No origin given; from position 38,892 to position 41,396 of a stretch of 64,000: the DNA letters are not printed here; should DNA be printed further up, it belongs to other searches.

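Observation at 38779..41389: ~2.5-kb insertion carrying a sacsin-like GHKL ATPase, flanked by a duplicated 3' end of the MFS gene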

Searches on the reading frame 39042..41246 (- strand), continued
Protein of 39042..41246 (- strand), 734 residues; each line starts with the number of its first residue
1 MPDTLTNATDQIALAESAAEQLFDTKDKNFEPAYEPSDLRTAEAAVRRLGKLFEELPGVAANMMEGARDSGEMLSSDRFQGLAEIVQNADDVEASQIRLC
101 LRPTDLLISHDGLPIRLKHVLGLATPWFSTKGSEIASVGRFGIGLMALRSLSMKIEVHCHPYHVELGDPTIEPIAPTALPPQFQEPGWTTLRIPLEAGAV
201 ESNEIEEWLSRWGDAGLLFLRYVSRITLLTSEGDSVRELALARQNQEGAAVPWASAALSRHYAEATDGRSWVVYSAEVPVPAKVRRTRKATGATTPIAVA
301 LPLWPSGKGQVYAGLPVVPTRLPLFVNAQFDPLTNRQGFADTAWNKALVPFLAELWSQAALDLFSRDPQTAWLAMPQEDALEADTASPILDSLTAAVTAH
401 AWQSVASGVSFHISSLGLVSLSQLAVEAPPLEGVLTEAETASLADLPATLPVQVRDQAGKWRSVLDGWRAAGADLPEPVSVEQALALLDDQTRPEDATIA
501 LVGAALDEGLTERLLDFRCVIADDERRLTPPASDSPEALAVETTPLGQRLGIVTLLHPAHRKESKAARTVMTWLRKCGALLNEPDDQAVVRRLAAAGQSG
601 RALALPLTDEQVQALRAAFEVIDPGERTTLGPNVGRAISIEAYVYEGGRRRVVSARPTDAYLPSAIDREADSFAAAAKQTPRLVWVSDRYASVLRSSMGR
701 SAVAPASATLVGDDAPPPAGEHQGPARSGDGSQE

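Call 59: search_solved_structures(query=A2, max_evalue=0.01, show_alignments=1)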
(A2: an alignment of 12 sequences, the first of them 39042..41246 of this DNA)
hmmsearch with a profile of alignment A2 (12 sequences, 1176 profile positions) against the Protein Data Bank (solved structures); distinct sequences matched with E-value up to 0.01: 4.
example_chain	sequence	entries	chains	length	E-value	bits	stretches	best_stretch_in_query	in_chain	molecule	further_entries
5v47_A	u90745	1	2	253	0.0005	21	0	80-147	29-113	Lizard sacsin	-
5v44_A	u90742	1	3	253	0.0027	18.6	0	80-147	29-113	Sacsin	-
5v46_A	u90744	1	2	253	0.0076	17.1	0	80-147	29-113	Sacsin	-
5v45_A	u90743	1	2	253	0.0093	16.8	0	80-147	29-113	Sacsin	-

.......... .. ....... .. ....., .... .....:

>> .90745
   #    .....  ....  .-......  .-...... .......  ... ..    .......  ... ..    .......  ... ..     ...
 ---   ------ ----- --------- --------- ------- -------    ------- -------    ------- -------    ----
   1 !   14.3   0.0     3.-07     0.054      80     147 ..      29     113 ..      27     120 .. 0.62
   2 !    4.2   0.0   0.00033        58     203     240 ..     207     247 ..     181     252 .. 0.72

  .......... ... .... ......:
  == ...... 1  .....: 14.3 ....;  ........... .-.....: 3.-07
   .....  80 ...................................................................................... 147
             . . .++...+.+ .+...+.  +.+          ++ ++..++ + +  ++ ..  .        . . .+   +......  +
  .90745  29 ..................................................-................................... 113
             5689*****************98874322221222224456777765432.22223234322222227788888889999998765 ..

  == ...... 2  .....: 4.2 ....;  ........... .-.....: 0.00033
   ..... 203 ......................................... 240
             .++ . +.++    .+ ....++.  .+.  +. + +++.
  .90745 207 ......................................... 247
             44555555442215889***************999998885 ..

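Call 61: find_encoding_contigs(protein=P0003, flank=7000, max_places=3)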
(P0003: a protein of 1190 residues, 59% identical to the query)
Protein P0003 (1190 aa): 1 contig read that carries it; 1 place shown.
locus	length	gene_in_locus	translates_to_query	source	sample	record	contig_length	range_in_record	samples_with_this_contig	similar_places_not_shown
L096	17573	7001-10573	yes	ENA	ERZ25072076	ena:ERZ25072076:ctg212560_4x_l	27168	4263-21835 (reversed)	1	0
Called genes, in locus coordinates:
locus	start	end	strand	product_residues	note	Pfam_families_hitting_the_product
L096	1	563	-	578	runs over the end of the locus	PF03235:GmrSD_N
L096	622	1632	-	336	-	-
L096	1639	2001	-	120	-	-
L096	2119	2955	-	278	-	PF22558:REase-ARP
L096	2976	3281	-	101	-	-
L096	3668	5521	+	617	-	-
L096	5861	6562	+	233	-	PF02945:Endonuclease_7 (faint), PF01844:HNH, PF14279:HNH_5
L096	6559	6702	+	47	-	-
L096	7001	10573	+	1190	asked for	-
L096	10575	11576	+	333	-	-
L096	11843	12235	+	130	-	PF05942:PaREP1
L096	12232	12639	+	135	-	-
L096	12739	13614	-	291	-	-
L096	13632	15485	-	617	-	PF02518:HATPase_c (faint), PF13589:HATPase_c_3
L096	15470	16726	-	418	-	PF04851:ResIII, PF00270:DEAD, PF00271:Helicase_C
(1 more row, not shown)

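Call 62: find_encoding_contigs(protein=P0004, flank=7000, max_places=3)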
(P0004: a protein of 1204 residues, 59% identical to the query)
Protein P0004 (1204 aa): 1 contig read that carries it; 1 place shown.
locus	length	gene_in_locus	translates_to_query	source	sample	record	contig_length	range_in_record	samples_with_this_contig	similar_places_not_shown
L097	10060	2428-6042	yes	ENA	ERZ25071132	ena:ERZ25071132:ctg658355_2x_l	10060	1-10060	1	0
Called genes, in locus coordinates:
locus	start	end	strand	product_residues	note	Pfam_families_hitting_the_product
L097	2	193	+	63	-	?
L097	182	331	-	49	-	-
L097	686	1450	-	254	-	PF01695:IstB_IS21, PF00308:Bac_DnaA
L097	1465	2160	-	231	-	PF22483:Mu-transpos_C_2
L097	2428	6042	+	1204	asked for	-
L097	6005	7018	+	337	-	-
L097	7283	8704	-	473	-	PF02171:Piwi (faint)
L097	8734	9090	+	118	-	-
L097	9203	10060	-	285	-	?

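Call 63: find_encoding_contigs(protein=P0006, flank=7000, max_places=3)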
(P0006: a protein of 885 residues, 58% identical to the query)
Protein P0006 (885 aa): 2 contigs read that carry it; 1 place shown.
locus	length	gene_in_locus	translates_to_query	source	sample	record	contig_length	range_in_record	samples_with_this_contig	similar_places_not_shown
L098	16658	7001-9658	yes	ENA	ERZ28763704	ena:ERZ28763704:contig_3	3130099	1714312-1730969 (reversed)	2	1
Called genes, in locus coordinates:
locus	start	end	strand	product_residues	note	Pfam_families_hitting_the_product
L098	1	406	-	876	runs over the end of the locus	PF01624:MutS_I, PF05188:MutS_II, PF05192:MutS_III, PF05190:MutS_IV, PF00488:MutS_V, PF27441:MutS_C (weak)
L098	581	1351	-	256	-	PF00970:FAD_binding_6 (weak), PF00175:NAD_binding_1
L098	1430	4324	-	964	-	PF01568:Molydop_binding (faint), PF13510:Fer2_4, PF00037:Fer4 (faint), PF12838:Fer4_7, PF14697:Fer4_21 (weak), PF22117:Fer4_Nqo3, PF04879:Molybdop_Fe4S4, PF00384:Molybdopterin, +1 more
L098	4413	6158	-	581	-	PF01512:Complex1_51K, PF10589:NADH_4Fe-4S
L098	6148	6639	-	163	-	PF01257:2Fe-2S_thioredx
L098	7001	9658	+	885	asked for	-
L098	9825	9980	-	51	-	-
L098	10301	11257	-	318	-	PF13379:NMT1_2, PF09084:NMT1, PF12974:Phosphonate-bd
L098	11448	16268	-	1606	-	PF16656:Pur_ac_phosph_N (faint), PF25059:FN3_DSCAM-DSCAML_C (faint), PF05345:He_PIG, PF00041:fn3 (weak)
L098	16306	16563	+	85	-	-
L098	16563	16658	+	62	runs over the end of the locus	-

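Call 76: predict_structure(alignment_id=A2)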
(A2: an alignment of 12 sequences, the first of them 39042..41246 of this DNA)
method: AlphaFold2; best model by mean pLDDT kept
length: 734 residues; sequences in the alignment: 12
mean_pLDDT: 78.6   pTM: 0.70
mean pLDDT of the five models: 78.6, 76.5, 64.8, 63.0, 60.5
residues with pLDDT >= 90: 265; 70-90: 298; 50-70: 61; < 50: 110
segments of 3 or more residues with pLDDT < 50: 1-6, 58-76, 130-140, 382-384, 662-684, 686-696, 698-734
pLDDT, mean of each block of 10 residues (from residue 1): 57 93 80 89 93 69 44 50 82 92 91 88 71 38 60 86 84 88 88 83 87 88 93 92 75 66 92 91 75 86 86 76 88 75 91 93 89 77 66 91 89 90 87 90 93 77 86 88 93 93 95 92 93 92 89 93 93 93 87 91 86 86 82 86 67 71 44 38 46 48 38 32 30 30
secondary structure, 60 per line:
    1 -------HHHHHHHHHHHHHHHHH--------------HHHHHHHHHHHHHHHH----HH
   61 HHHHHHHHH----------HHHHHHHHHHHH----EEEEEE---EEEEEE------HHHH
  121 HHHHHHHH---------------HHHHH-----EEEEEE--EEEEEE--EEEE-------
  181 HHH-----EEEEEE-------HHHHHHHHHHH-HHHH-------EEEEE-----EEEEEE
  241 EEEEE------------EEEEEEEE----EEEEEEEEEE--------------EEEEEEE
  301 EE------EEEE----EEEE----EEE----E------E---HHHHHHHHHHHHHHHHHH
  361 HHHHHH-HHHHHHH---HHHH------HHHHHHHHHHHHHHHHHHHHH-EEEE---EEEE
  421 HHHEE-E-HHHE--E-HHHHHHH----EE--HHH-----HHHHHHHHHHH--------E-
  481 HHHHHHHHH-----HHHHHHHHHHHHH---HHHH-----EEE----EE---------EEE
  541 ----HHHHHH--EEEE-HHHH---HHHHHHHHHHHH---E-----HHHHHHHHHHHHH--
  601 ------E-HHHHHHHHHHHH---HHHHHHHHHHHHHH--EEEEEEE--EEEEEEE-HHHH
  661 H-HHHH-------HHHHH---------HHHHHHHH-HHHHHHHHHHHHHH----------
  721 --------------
elements in order (helices of 4 or more, strands of 3 or more residues): H8-24 H39-54 H59-69 H80-91 E96-101 E105-110 H117-128 H144-148 E154-159 E162-167 E170-173 E189-194 H202-212 H214-217 E225-229 E235-245 E258-265 E270-279 E294-302 E309-312 E317-320 E325-327 H343-366 H368-374 H378-381 H388-408 E410-413 E417-420 H437-443 H460-470 H481-489 H495-507 H511-514 E520-522 E538-540 H545-550 E553-556 H558-561 H565-576 H586-598 H609-620 H624-637 E640-646 E649-655 H657-661 H663-666 H674-678 H688-695 H697-710

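Call 78: fold_search(model_id=the predicted structure, library=pdb)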
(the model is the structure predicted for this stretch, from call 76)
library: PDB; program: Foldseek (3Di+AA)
matches with E <= 10: 517; with E <= 0.001: 362
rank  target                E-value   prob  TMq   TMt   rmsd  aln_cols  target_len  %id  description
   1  7kcl_B                2.1e-08  1.00  0.28  0.32  14.5       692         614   12  Full-length human mitochondrial Hsp90 (TRAP1) in complex with SdhB in the presence of AMP-PNP (released 2021-10-13)
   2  6xlg_A                4.6e-08  1.00  0.28  0.32  15.6       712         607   12  Full-length Hsc82 in complex with two Aha1 CTD in the presence of ATPgammaS (released 2021-06-30)
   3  6xlf_A                5.6e-08  1.00  0.27  0.31  16.0       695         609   11  Full-length Hsc82 in complex with Aha1 in the presence of AMP-PNP (released 2021-06-30)
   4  5tvw_A                5.8e-08  1.00  0.27  0.32  16.3       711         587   12  Crystal structure of mitochondrial Hsp90 (TRAP1) with ATP in absence of Mg, hemi-hydrolyzed (released 2018-03-14)
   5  8u1l_A                7.5e-08  1.00  0.26  0.28  16.0       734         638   12  Cryo-EM structure of the RAF1-HSP90-CDC37 complex in the closed state (released 2024-03-13)
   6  4j0b_A                1.2e-07  1.00  0.28  0.32  15.4       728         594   12  Structure of mitochondrial Hsp90 (TRAP1) with ADP-BeF3 (released 2014-01-22)
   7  7kcl_A                1.8e-07  1.00  0.27  0.31  14.8       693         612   13  Full-length human mitochondrial Hsp90 (TRAP1) in complex with SdhB in the presence of AMP-PNP (released 2021-10-13)
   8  6xlc_A                2.9e-07  1.00  0.26  0.30  15.0       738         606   12  Full-length Hsc82 bound to AMPPNP (released 2021-06-30)
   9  6xlf_B                3.0e-07  1.00  0.26  0.30  15.7       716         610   11  Full-length Hsc82 in complex with Aha1 in the presence of AMP-PNP (released 2021-06-30)
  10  8k2t_MODEL_1_A        3.0e-07  1.00  0.18  0.20  21.6       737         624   12  Solution structure of full-length HtpG in complex with D131D (released 2024-06-26)
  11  4iyn_A                4.1e-07  1.00  0.26  0.31  16.6       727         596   11  Structure of mitochondrial Hsp90 (TRAP1) with ADP-ALF4- (released 2014-01-22)
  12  6xg6_B                4.8e-07  1.00  0.29  0.34  13.6       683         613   11  Full-length human mitochondrial Hsp90 (TRAP1) with ADP-BeF3 (released 2020-09-30)
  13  7y04_A                5.0e-07  1.00  0.26  0.30  16.4       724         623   11  Hsp90-AhR-p23 complex (released 2023-01-04)
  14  7z37_AP1              5.6e-07  1.00  0.24  0.27  15.0       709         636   12  Structure of the RAF1-HSP90-CDC37 complex (RHC-II) (released 2022-09-14)
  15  7kw7_B                5.8e-07  1.00  0.25  0.28  16.5       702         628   12  Atomic cryoEM structure of Hsp90-Hsp70-Hop-GR (released 2021-12-08)
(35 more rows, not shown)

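Call 90: find_related_loci(query=A2, collection=viral_contigs, flank=8000)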
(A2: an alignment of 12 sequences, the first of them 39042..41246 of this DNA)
Query A2 (734 aa) in viral_contigs; peptide patterns used: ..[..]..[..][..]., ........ (x = any residue, [..] = any of these).
71 stretches matched a pattern; 1 encode a relative of the query (tblastn E <= 1e-3); 1 distinct loci.
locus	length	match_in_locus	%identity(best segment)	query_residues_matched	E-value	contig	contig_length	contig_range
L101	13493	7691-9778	46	6-700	2e-167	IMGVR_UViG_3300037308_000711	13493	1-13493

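Call 91: search_dna_similar(query=window:39042-41246:-, collection=plasmids, mode=protein, max_rows=10)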
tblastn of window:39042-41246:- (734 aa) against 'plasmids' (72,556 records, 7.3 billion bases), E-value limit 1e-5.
Records with a match: 12; places in all: 14; records where one place covers at least 80% of the query: 4.
Best place of each record, by identity: <60% 12.
By first word of the organism name: Streptomyces 3; Rhizobium 2; Kitasatospora 1; Aminobacter 1; Niveispirillum 1; Sulfuricurvum 1; Ensifer 1; Sphingomonas 1; Hymenobacter 1.
By predicted mobility (MOB-suite, as given by PLSDB): non-mobilizable 9; mobilizable 2; conjugative 1.
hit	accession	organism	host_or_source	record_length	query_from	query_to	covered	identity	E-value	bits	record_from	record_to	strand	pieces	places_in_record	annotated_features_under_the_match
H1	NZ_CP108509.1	Streptomyces sp. NBC_01237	-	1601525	19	705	94%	39.1%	2e-120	405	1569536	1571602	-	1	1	none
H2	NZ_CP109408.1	Kitasatospora sp. NBC_01519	-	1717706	4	694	94%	38.4%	4e-117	395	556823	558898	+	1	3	record has no annotation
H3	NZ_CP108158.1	Streptomyces sp. NBC_00161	-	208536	38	694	81%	39.9%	3e-72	389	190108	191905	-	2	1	ATP-binding protein | hypothetical protein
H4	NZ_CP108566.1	Streptomyces sp. NBC_01201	-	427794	53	624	78%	41.3%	8e-112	380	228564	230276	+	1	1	hypothetical protein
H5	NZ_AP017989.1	Aminobacter sp. SS-2016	Lotus japoicus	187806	29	695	91%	31.1%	1e-77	280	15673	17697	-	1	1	hypothetical protein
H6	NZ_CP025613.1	Niveispirillum cyanobacteriorum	sing cell,cyanobacterial aggregates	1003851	82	494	56%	24.9%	3e-6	59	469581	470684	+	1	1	none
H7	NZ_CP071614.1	Rhizobium bangladeshense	lentil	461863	82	408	45%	23.3%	9e-6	57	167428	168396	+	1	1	hypothetical protein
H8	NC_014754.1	Sulfuricurvum kujiense DSM 16994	drain water from underground crude oil ...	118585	74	366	40%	24.7%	4e-8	65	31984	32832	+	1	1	DUF3883 domain-containing protein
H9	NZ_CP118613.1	Ensifer adhaerens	Pure isolate,Rhizosphere of Cyperus ...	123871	82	359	38%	25.4%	7e-6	57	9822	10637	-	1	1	hypothetical protein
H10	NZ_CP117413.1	Sphingomonas naphthae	Single cell,Oil contaminated soil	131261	84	349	36%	26.0%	1e-6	60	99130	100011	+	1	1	DUF3883 domain-containing protein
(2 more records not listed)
